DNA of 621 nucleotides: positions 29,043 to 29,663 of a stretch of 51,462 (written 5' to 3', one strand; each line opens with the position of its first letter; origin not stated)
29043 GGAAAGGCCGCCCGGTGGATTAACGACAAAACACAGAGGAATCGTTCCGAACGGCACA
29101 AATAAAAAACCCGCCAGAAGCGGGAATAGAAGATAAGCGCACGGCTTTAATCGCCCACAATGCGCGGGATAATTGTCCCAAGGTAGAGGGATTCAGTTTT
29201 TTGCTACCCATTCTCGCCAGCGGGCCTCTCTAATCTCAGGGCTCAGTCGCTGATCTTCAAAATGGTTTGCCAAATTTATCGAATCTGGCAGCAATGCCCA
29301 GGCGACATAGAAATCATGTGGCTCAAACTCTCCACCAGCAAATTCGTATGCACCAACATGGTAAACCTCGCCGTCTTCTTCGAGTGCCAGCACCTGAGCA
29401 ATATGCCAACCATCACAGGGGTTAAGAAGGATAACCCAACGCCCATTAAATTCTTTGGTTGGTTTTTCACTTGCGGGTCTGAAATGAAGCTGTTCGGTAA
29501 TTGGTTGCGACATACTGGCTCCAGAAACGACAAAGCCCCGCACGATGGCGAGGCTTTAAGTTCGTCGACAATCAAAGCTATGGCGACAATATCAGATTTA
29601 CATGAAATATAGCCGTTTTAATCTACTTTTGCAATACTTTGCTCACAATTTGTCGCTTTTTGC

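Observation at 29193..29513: Unassigned ORF between Q and the holin, ahead of a hairpin terminator (Stx-like cargo slot)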

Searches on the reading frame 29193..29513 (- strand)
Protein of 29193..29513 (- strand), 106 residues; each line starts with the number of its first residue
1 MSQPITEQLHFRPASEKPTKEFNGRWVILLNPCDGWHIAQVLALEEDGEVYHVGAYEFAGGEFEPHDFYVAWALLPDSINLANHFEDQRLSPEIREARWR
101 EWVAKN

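Call 3: search_protein_families(library=pfam, proteins=[window:29193-29513:-], max_evalue=0.1)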
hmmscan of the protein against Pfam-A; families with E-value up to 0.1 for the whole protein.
window:29193-29513:- (106 aa): 0 families

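Call 4: search_protein_families(library=phrogs, proteins=[window:29193-29513:-], max_evalue=0.01)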
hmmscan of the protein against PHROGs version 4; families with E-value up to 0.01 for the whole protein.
window:29193-29513:- (106 aa): 1 family
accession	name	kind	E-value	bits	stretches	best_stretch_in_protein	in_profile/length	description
phrog_17248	-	unknown function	1.2e-62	209.5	1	1-105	1-105/106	-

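Call 7: search_dna_similar(query=window:29193-29513:-, collection=phages, mode=protein, max_rows=40, rows=spread)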
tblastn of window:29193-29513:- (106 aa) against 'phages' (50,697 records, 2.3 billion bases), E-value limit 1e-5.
No match.

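Call 10: find_homologous_proteins(query=window:29193-29513:-, max_evalue=0.001)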
Query window:29193-29513:- (106 aa): 82 proteins with E <= 0.001 among 84 candidates.
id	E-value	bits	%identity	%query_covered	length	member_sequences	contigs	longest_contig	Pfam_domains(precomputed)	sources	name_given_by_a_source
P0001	2.1e-65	236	95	99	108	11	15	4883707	-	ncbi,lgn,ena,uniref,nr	ncbi:hypothetical protein [Citrobacter koseri]|uniref:Uncharacterized protein n=1 Tax=Citrobacter ko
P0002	1.0e-55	204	78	100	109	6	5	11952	-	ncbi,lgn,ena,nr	ncbi:hypothetical protein FML10_28740 [Klebsiella grimontii]|nr:hypothetical protein [Klebsiella gri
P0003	1.8e-54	200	80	100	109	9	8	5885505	-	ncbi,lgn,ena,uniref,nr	ncbi:hypothetical protein HV192_12010 [Klebsiella oxytoca]|uniref:hypothetical protein n=1 Tax=Klebs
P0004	6.7e-54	199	80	99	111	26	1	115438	-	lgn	-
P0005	1.0e-53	198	83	99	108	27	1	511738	-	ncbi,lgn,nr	ncbi:TPA: hypothetical protein NHT84_001809 [Raoultella ornithinolytica]|nr:hypothetical protein [Ra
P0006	1.2e-53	198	81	99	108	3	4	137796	-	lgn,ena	-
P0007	1.4e-53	198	79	99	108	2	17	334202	-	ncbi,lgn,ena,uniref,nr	ncbi:hypothetical protein [Klebsiella grimontii]|uniref:hypothetical protein n=1 Tax=Klebsiella grim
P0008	6.9e-53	195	80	98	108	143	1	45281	-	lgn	-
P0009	2.1e-51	190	79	100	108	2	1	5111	-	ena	-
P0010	1.0e-47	179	76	99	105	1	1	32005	-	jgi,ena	-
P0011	7.5e-42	160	70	95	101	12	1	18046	-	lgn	-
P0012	1.4e-34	136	64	86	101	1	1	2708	-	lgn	-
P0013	9.6e-32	127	62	87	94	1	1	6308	-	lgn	-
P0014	4.3e-31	125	64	84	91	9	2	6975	-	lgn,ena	-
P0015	5.5e-31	125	63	84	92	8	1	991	-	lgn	-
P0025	1.0e-28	117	61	84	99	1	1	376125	-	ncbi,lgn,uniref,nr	ncbi:hypothetical protein [Erwinia mallotivora]|uniref:hypothetical protein n=1 Tax=Erwinia mallotiv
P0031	3.1e-28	116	58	84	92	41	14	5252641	-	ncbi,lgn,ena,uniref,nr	ncbi:hypothetical protein [Serratia ficaria]|uniref:hypothetical protein n=1 Tax=Serratia ficaria Ta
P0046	1.2e-25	107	56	84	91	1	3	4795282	-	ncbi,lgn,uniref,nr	ncbi:hypothetical protein I6H07_07495 [Hafnia alvei]|uniref:hypothetical protein n=1 Tax=Hafnia alve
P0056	6.3e-24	102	53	93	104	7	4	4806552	-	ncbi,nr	ncbi:hypothetical protein ID852_05425 [Xenorhabdus sp. 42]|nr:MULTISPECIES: hypothetical protein [Xe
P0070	4.7e-21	93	49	81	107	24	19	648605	-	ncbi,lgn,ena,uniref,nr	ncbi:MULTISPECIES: hypothetical protein [Providencia]|uniref:Uncharacterized protein n=1 Tax=Provide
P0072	5.7e-20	89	53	86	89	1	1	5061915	-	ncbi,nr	ncbi:hypothetical protein P2W49_09760 [Yersinia intermedia]|nr:hypothetical protein P2W49_09760 [Yer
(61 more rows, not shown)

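Call 14: search_protein_families(library=pfam, alignment_id=A1, max_evalue=10)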
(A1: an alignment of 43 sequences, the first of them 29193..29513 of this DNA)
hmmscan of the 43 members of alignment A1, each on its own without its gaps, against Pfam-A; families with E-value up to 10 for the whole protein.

A. member 1, window:29193-29513:- (106 aa): 0 families

B. families by the number of members that match (of 43 scanned): 5 families
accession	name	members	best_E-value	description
PF02433.20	FixO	6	0.0049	Cytochrome C oxidase, mono-heme subunit/FixO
PF02744.22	GalP_UDP_tr_C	1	0.16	Galactose-1-phosphate uridyl transferase, C-terminal domain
PF05443.17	ROS_MUCR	1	0.18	ROS/MUCR transcriptional regulator protein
PF14937.11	DUF4500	1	0.22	Domain of unknown function (DUF4500)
PF10813.13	Herpesvir_UL11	1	1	Herpesvirus UL11 homologue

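Call 15: find_encoding_contigs(protein=P0031, flank=4000, max_places=4)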
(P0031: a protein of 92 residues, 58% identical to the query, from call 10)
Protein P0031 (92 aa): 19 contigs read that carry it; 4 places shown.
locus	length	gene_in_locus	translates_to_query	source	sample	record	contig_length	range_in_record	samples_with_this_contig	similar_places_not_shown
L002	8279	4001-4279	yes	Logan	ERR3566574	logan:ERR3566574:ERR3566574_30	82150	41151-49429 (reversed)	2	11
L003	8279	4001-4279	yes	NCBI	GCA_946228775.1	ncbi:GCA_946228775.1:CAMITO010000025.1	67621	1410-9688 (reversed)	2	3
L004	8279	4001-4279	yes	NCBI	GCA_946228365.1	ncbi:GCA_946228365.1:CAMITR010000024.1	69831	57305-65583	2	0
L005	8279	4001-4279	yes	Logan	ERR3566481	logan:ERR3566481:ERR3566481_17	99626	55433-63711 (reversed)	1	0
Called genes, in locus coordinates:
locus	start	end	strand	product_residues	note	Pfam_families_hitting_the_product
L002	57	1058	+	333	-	-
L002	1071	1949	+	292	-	PF01695:IstB_IS21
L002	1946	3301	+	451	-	PF00772:DnaB, PF06745:ATPase (faint), PF13481:AAA_25 (weak), PF03796:DnaB_C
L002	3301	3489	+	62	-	-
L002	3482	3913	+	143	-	PF06530:Phage_antitermQ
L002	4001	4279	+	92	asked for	-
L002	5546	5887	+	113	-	PF05106:Phage_holin_3_1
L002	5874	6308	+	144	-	PF00959:Phage_lysozyme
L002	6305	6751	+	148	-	PF03245:Phage_lysis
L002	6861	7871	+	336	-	PF03592:Terminase_2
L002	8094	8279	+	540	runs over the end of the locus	-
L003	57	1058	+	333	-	-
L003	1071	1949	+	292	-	PF01695:IstB_IS21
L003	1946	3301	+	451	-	PF00772:DnaB, PF06745:ATPase (faint), PF13481:AAA_25 (weak), PF03796:DnaB_C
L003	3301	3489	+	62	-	-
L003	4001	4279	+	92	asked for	-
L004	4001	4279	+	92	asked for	-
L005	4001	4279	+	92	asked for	-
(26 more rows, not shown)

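Call 16: find_encoding_contigs(protein=P0070, flank=4000, max_places=4)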
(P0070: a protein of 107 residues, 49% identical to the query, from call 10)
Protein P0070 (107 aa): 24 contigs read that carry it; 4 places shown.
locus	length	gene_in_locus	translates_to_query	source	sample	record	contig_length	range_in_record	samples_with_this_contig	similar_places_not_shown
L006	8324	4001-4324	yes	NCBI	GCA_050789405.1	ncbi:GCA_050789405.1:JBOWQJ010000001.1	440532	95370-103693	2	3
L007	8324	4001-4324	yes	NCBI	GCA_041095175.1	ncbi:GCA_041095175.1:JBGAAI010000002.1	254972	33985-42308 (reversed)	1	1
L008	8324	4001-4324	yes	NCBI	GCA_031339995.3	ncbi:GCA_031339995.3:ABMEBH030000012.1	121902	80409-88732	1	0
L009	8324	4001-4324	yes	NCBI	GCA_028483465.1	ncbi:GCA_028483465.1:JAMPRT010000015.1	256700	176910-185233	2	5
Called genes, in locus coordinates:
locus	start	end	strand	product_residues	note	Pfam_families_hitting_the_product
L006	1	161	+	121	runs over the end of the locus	PF05866:RusA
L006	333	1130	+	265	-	PF04383:KilA-N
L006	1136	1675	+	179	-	PF06147:DUF968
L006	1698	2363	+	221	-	PF06323:Phage_antiter_Q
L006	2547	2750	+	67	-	-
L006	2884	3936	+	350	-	PF01555:N6_N4_Mtase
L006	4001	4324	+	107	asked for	-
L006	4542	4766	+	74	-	PF04971:Phage_holin_2_1, PF16080:Phage_holin_2_3 (weak)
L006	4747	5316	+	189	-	PF00959:Phage_lysozyme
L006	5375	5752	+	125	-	-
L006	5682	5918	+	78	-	PF23793:LysC (weak)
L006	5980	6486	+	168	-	-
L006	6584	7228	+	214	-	-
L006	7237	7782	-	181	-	-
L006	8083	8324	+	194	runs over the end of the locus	-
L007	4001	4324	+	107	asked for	-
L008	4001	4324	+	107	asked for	-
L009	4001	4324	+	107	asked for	-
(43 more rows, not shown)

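Call 17: find_encoding_contigs(protein=P0003, flank=4000, max_places=3)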
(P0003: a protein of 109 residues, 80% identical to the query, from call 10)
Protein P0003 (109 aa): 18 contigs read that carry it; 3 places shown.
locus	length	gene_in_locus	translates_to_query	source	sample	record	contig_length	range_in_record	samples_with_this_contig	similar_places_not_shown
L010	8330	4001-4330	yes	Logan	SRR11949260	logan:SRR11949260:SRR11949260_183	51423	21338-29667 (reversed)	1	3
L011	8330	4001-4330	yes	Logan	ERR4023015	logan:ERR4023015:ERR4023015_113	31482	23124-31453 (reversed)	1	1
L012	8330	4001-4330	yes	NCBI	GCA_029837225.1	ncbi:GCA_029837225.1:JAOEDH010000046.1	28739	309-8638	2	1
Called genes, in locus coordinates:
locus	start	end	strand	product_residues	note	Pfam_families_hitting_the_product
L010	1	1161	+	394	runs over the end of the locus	PF04448:DUF551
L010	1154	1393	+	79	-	-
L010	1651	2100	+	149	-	PF05772:NinB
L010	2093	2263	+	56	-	PF05322:NinE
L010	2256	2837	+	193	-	PF05766:NinG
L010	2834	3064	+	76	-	-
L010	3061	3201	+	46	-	PF26818:Phage_YlcG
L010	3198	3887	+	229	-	PF06323:Phage_antiter_Q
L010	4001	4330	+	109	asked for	-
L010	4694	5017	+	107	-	PF05106:Phage_holin_3_1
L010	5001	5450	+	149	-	PF00959:Phage_lysozyme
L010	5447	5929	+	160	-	PF03245:Phage_lysis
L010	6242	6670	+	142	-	PF28015:LysA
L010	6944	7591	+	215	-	PF18894:PhageMetallopep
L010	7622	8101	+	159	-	PF10045:DUF2280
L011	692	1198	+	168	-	PF04448:DUF551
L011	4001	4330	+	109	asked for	-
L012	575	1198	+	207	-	PF04448:DUF551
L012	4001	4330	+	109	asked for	-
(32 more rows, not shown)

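Call 18: predict_structure(alignment_id=A1)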
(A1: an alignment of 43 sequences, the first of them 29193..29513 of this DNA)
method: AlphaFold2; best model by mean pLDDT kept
length: 106 residues; sequences in the alignment: 43
mean_pLDDT: 93.6   pTM: 0.75
mean pLDDT of the five models: 93.6, 92.7, 92.5, 92.0, 91.2
residues with pLDDT >= 90: 86; 70-90: 20; 50-70: 0; < 50: 0
segments of 3 or more residues with pLDDT < 50: none
pLDDT, mean of each block of 10 residues (from residue 1): 91 98 96 95 96 91 96 92 88 92 95
secondary structure, 60 per line:
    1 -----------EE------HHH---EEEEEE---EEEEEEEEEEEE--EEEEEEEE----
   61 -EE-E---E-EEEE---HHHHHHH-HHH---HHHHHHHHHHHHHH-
elements in order: E26-31 E35-46 E49-56 E71-74 H78-84 H92-105

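Call 19: predict_structure(protein=window:29193-29513:-)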
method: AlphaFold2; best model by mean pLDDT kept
length: 106 residues; sequences in the alignment: 1
mean_pLDDT: 51.3   pTM: 0.41
mean pLDDT of the five models: 51.3, 51.2, 48.6, 44.2, 41.7
residues with pLDDT >= 90: 0; 70-90: 7; 50-70: 40; < 50: 59
segments of 3 or more residues with pLDDT < 50: 1-19, 63-92, 100-106
pLDDT, mean of each block of 10 residues (from residue 1): 35 43 64 65 71 62 49 43 36 49 40
secondary structure, 60 per line:
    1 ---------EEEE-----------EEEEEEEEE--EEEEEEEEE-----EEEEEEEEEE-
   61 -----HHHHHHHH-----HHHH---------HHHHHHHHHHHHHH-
elements in order: E10-13 E25-33 E36-44 E50-59 H66-73 H79-82 H92-105

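Call 25: fold_search(model_id=the predicted structure, library=viral)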
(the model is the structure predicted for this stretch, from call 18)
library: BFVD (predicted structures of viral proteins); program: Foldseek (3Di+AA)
matches with E <= 10: 1242; with E <= 0.001: 0
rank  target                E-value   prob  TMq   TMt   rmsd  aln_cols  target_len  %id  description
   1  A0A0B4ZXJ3            1.9e-02  0.98  0.33  0.44   7.0        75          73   19  Uncharacterized protein [Yersinia phage vB_YenM_TG1]
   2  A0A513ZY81            2.4e-02  1.00  0.43  0.67   3.6        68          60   16  (no name in the UniProt tables at hand)
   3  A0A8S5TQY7            2.6e-02  0.97  0.39  0.46   4.7        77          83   16  DUF551 domain-containing protein [Myoviridae sp. ctY1522]
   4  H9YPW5                2.6e-02  0.94  0.39  0.39   4.7        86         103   23  (no name in the UniProt tables at hand)
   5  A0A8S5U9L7            2.7e-02  1.00  0.42  0.41   4.2        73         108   15  Uncharacterized protein [Siphoviridae sp. ctKNZ79]
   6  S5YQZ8                2.9e-02  0.92  0.39  0.42  12.1        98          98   17  Uncharacterized protein [Mycobacterium phage Phelemich]
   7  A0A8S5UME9            3.1e-02  0.97  0.36  0.51   4.9        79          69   20  Uncharacterized protein [Myoviridae sp. ctCo31]
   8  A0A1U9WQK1            3.3e-02  0.98  0.38  0.32   5.9        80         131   16  Uncharacterized protein [Geobacillus phage TP-84]
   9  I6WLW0                4.0e-02  1.00  0.42  0.63   3.5        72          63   14  Uncharacterized protein [Aeromonas phage CC2]
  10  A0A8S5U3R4            4.2e-02  0.95  0.36  0.46   6.3        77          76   17  DUF551 domain-containing protein [Myoviridae sp. cttp71]
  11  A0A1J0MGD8            4.7e-02  0.99  0.44  0.57   3.7        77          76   12  (no name in the UniProt tables at hand)
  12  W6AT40                5.0e-02  0.98  0.40  0.50   4.3        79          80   15  Uncharacterized protein [Enterobacter phage PG7]
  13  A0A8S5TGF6            5.4e-02  0.96  0.38  0.26   6.3        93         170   17  Uncharacterized protein [Siphoviridae sp. ctbgC51]
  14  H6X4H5                5.4e-02  0.92  0.29  0.32   4.9        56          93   12  Uncharacterized protein [Klebsiella phage vB_KleM_RaK2]
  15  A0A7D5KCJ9            6.4e-02  0.92  0.43  0.49   6.3        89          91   12  Uncharacterized protein [Mycobacterium phage Gail]
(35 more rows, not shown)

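Call 28: find_encoding_contigs(protein=P0056, flank=3500, max_places=2)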
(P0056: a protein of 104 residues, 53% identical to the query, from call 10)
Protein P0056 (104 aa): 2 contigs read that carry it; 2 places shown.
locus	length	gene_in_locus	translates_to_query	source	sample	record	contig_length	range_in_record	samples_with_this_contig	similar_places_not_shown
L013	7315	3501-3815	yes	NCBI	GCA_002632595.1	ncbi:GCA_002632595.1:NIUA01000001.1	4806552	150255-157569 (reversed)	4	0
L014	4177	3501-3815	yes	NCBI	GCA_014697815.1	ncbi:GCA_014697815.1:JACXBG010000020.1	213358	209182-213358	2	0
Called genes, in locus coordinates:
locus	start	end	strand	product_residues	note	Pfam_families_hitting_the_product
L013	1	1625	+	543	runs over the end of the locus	PF00270:DEAD, PF04851:ResIII, PF13604:AAA_30 (faint), PF00271:Helicase_C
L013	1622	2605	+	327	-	PF08273:Zn_Ribbon_Prim, PF23639:DUF7146, PF13362:Toprim_3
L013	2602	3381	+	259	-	PF03589:Antiterm, PF00684:DnaJ_CXXCXGXG (faint), PF20833:RNase_E_G_Thio (faint), PF03589:Antiterm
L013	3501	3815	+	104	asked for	-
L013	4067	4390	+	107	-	PF05106:Phage_holin_3_1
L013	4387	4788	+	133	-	-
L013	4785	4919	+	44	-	-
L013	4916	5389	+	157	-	PF03245:Phage_lysis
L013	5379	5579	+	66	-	PF14354:Lar_restr_allev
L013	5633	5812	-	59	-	PF09926:DUF2158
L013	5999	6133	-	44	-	-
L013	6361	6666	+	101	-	-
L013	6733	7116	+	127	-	-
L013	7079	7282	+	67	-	-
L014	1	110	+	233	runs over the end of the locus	PF06992:Phage_lambda_P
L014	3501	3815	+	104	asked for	-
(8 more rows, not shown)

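Call 29: find_encoding_contigs(protein=P0046, flank=3500, max_places=2)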
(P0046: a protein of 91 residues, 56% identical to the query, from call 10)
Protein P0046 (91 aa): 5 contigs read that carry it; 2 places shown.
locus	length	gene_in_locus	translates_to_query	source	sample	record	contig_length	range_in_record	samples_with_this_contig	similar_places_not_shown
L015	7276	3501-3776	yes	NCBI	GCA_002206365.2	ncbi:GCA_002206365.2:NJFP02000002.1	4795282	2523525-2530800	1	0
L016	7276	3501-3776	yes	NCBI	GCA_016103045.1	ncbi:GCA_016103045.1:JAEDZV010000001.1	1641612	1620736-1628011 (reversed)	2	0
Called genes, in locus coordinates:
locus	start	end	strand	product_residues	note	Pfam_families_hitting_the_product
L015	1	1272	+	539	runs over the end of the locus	PF00270:DEAD, PF04851:ResIII, PF00271:Helicase_C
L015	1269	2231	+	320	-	PF08273:Zn_Ribbon_Prim, PF23639:DUF7146, PF13362:Toprim_3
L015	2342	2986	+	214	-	-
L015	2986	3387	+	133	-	PF06530:Phage_antitermQ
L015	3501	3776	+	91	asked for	-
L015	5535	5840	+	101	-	PF16083:Phage_holin_3_3 (weak)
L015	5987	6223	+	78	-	-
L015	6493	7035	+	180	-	-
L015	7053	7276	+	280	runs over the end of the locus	-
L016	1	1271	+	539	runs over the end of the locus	PF00270:DEAD, PF04851:ResIII, PF00271:Helicase_C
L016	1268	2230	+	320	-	PF08273:Zn_Ribbon_Prim, PF23639:DUF7146, PF13362:Toprim_3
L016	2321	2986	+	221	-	-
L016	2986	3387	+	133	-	PF06530:Phage_antitermQ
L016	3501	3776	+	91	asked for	-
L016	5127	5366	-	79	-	-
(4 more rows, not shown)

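Call 30: find_encoding_contigs(protein=P0025, flank=3500, max_places=2)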
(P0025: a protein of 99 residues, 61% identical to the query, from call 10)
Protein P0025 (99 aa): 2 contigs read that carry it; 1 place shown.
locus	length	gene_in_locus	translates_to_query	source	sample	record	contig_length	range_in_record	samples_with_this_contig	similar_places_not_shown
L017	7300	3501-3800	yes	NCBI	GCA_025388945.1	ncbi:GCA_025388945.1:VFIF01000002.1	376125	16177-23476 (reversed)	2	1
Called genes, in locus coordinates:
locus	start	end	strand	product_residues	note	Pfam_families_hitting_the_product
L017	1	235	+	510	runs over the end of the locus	PF00270:DEAD, PF04851:ResIII, PF00271:Helicase_C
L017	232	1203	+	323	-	PF08273:Zn_Ribbon_Prim, PF23639:DUF7146, PF13362:Toprim_3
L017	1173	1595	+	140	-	-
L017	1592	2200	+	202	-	PF05766:NinG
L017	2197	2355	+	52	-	-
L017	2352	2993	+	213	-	PF05063:MT-A70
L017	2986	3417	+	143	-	PF06530:Phage_antitermQ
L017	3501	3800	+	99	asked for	-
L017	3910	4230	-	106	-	-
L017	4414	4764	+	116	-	PF05106:Phage_holin_3_1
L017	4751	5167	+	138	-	-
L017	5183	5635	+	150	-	PF10828:DUF2570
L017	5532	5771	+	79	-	PF23793:LysC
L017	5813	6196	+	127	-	-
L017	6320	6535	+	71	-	-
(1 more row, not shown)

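Call 31: find_encoding_contigs(protein=P0072, flank=3500, max_places=2)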
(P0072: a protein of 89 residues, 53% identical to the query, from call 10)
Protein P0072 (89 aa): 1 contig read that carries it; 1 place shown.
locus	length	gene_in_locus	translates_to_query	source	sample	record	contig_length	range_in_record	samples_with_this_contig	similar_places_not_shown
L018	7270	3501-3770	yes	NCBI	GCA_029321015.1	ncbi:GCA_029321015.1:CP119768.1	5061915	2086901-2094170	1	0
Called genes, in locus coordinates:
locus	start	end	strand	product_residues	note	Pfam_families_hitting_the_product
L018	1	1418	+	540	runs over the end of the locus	PF00270:DEAD, PF04851:ResIII, PF00271:Helicase_C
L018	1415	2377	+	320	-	PF08273:Zn_Ribbon_Prim, PF23639:DUF7146, PF13362:Toprim_3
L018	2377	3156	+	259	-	PF03589:Antiterm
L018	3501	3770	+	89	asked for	-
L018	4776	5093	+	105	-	-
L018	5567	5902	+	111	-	PF10828:DUF2570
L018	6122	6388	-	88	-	PF11183:PmrD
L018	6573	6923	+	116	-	PF01844:HNH, PF14279:HNH_5 (weak)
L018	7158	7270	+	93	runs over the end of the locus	-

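Call 35: search_protein_representatives(alignment_id=A1)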
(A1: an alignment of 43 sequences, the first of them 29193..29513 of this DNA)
Query: 43 sequences, 94 profile positions. Proteins with E-value up to 0.001 (for the whole library): 108; up to 1e-10: 33; up to 1e-30: 5. The best 108 are listed.
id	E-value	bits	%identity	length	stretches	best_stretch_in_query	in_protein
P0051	1.0e-36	140.4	-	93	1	1-88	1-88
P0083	7.6e-33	128.0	-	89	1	1-92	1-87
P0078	1.0e-32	127.6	-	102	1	1-92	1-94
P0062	1.5e-31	123.9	-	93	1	1-71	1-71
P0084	5.7e-31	122.0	-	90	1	1-71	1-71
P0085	3.1e-24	100.4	-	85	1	6-85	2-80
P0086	1.9e-18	81.9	-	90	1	19-68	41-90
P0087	8.7e-16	73.3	-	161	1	1-48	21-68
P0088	6.9e-15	70.4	-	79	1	30-71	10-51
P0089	2.7e-14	68.5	-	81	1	5-78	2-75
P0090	6.5e-14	67.3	-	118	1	1-85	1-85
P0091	1.8e-13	65.9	-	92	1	8-89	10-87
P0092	1.9e-13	65.8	-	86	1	1-78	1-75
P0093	2.0e-13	65.7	-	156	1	9-79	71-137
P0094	3.3e-13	65.0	-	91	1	9-84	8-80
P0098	1.7e-12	62.8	-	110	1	4-91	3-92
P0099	5.0e-12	61.3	-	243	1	9-80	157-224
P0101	1.6e-11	59.6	-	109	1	5-90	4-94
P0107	4.3e-11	58.3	-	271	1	8-87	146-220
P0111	6.1e-11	57.8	-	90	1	1-90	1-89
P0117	5.9e-10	54.6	-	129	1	1-90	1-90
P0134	3.8e-08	48.8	-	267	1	8-82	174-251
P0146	4.9e-07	45.3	-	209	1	7-80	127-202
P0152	1.4e-06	43.8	-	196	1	9-90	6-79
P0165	2.9e-05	39.6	-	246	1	10-89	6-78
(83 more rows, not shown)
